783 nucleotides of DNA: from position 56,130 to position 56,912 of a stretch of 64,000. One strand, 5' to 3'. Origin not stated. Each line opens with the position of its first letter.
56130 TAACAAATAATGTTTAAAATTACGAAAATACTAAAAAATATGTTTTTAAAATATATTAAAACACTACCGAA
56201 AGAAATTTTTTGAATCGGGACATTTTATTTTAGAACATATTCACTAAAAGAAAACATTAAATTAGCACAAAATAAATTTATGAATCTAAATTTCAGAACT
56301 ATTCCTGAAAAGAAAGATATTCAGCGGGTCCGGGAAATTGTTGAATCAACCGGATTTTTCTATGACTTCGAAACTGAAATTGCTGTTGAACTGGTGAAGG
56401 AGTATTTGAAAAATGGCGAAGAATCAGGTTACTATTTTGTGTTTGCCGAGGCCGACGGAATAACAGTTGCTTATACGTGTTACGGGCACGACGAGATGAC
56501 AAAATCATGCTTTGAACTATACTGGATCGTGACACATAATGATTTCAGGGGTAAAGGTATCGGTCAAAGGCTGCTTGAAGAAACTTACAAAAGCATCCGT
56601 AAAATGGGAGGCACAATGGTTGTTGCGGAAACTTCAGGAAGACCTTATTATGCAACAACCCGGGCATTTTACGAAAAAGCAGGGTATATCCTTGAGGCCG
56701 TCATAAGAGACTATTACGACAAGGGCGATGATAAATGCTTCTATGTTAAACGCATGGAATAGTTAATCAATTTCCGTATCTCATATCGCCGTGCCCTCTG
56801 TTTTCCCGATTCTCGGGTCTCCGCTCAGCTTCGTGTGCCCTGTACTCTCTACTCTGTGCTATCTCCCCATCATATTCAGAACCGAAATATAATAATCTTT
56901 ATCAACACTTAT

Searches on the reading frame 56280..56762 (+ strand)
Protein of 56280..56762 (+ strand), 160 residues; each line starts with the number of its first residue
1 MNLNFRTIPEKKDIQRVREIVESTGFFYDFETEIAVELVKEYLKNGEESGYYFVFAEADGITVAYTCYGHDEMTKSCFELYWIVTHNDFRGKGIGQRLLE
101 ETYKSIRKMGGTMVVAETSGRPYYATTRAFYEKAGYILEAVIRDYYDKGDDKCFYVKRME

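Call 88: search_protein_families(library=pfam, proteins=[window:56280-56762:+], max_evalue=0.00001)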
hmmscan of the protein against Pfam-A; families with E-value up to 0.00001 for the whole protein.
window:56280-56762:+ (160 aa): 3 families
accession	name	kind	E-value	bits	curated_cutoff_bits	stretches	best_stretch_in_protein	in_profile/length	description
PF13508.13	Acetyltransf_7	-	1.9e-11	44.6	27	1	51-137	3-83/84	Acetyltransferase (GNAT) domain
PF00583.31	Acetyltransf_1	-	1.2e-10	42.1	20.7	1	32-136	17-116/116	Acetyltransferase (GNAT) family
PF13673.13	Acetyltransf_10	-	1.7e-07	31.7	23.6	1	30-137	13-108/128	Acetyltransferase (GNAT) domain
